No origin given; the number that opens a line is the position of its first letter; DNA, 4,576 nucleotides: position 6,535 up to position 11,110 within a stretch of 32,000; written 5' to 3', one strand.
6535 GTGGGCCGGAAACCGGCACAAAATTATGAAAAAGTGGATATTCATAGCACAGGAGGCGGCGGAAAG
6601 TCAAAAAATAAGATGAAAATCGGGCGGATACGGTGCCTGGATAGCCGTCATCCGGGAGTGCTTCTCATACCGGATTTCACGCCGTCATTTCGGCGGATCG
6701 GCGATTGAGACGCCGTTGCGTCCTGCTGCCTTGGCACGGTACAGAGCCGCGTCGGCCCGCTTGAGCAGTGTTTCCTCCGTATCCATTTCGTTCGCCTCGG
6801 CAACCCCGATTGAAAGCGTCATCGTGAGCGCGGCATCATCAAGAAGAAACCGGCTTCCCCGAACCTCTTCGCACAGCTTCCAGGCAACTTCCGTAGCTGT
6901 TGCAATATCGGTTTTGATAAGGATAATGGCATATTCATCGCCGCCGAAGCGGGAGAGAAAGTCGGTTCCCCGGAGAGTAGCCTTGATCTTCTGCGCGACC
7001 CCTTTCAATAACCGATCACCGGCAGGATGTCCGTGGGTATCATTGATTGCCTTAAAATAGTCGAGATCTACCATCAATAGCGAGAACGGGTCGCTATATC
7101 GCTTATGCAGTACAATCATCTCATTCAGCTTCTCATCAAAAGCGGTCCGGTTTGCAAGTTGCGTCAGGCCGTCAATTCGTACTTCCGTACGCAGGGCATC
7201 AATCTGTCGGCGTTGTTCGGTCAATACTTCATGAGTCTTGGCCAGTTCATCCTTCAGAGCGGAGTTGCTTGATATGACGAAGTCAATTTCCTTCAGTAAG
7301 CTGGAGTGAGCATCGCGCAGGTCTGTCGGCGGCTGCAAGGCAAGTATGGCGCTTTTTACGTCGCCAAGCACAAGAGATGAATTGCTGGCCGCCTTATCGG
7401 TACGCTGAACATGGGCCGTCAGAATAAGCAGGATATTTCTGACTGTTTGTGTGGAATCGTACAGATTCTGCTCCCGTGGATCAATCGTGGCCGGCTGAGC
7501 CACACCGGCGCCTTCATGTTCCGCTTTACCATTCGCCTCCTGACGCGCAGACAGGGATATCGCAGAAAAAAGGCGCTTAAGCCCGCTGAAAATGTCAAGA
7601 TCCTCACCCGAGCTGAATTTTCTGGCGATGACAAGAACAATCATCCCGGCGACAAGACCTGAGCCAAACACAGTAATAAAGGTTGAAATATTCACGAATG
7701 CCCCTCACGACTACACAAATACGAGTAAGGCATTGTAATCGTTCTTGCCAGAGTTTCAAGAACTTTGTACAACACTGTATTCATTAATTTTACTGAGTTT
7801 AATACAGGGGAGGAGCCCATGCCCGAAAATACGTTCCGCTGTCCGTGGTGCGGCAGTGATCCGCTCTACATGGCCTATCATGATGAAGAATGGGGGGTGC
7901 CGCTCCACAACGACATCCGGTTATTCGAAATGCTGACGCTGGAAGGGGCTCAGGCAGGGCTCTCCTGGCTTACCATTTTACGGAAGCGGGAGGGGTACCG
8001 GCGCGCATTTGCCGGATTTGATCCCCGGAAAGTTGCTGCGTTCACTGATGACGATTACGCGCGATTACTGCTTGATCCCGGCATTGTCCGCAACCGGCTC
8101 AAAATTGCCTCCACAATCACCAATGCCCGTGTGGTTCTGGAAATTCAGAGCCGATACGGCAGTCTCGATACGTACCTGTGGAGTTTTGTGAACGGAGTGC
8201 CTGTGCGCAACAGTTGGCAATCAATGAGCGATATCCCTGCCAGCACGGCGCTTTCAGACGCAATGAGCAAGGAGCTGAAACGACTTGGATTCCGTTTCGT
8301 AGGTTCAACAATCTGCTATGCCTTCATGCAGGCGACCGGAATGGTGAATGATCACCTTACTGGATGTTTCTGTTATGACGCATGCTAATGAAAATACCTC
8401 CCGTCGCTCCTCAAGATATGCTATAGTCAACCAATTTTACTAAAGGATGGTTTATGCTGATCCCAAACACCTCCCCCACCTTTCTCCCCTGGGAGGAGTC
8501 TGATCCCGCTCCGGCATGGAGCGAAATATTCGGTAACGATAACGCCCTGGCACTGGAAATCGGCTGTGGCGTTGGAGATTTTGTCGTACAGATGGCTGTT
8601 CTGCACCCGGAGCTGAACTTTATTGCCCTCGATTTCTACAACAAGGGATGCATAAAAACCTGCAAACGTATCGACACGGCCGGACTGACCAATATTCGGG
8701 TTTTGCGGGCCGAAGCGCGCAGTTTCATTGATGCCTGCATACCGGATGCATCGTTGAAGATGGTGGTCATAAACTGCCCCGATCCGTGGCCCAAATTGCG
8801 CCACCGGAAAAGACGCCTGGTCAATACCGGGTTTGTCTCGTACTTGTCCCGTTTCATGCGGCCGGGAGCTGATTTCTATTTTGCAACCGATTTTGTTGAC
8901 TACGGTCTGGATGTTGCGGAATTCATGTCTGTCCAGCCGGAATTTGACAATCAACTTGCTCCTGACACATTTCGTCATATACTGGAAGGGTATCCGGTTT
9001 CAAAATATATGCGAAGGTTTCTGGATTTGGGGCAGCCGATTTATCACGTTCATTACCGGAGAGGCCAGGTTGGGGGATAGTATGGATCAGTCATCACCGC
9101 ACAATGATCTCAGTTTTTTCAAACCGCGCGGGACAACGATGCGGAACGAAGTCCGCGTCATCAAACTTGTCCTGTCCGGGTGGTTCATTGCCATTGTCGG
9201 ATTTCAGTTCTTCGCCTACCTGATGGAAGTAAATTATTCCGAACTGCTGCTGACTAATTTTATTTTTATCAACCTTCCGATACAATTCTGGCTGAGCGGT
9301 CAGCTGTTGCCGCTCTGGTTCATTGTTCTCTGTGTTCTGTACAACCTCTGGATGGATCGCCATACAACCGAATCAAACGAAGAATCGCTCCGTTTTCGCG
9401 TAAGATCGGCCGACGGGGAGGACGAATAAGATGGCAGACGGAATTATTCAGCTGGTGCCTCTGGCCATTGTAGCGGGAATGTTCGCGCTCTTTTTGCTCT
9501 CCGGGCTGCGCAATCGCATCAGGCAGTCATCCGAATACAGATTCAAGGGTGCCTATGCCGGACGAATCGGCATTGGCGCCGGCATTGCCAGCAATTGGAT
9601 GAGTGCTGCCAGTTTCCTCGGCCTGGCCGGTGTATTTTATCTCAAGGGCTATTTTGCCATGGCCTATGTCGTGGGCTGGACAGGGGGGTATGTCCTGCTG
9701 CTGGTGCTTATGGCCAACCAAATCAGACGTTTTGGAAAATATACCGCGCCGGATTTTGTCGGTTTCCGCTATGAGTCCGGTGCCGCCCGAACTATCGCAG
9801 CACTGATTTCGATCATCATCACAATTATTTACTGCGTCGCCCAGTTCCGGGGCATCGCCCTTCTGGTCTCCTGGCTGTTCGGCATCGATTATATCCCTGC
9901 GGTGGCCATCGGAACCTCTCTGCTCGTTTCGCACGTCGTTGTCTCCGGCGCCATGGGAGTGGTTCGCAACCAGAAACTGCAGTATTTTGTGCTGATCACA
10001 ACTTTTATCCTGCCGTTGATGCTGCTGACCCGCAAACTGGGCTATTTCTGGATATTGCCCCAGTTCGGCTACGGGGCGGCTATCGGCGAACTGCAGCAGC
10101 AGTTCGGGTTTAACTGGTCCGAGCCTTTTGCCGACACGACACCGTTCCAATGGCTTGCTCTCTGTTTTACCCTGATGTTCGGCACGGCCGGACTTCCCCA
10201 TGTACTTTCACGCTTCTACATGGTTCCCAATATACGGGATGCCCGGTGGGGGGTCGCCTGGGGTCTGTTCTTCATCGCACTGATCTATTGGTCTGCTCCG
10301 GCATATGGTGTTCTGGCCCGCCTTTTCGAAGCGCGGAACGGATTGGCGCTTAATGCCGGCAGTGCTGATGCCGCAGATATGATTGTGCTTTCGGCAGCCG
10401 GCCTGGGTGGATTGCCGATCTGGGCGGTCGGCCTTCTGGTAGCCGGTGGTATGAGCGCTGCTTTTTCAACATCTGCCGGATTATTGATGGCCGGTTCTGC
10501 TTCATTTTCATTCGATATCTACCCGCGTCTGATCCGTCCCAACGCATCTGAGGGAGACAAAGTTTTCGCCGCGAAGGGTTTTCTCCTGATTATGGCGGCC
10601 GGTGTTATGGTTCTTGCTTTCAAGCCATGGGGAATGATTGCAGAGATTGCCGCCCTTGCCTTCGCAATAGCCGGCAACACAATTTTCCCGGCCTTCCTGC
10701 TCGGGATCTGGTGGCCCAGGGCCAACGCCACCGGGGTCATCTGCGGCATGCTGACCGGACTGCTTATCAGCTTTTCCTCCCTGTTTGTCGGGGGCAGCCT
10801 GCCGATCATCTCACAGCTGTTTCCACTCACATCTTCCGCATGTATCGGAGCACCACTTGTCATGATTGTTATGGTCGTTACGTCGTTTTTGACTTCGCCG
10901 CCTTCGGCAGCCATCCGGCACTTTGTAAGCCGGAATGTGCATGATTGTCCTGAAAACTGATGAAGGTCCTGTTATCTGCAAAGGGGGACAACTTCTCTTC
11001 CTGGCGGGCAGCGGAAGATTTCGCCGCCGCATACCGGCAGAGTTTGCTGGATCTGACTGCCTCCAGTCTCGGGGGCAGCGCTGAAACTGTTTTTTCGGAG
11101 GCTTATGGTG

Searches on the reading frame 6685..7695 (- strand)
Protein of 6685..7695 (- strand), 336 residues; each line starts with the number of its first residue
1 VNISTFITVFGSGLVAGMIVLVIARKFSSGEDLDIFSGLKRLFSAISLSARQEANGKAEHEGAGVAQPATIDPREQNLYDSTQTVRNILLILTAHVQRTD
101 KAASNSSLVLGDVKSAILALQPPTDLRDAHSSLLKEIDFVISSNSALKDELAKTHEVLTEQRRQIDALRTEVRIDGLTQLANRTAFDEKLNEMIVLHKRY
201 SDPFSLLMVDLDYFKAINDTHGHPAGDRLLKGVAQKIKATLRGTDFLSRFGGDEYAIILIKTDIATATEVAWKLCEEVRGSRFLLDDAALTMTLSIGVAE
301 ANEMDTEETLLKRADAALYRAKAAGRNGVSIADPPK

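Call 84: search_protein_families(library=pfam, proteins=[window:6685-7695:-], max_evalue=0.0001)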
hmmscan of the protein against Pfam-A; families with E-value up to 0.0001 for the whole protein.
window:6685-7695:- (336 aa): 1 family
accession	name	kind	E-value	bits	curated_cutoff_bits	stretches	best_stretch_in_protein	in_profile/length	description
PF00990.26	GGDEF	-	1.7e-42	145.4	23.8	1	174-327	3-160/161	Diguanylate cyclase, GGDEF domain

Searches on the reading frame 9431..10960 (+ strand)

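Call 84: search_protein_families(library=pfam, proteins=[window:9431-10960:+], max_evalue=0.0001)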
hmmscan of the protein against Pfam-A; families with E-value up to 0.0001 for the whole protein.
window:9431-10960:+ (509 aa): 1 family
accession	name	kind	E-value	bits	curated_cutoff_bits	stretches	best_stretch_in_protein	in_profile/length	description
PF00474.23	SSF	-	2.7e-48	165.3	22.8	1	45-443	10-406/406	Sodium:solute symporter family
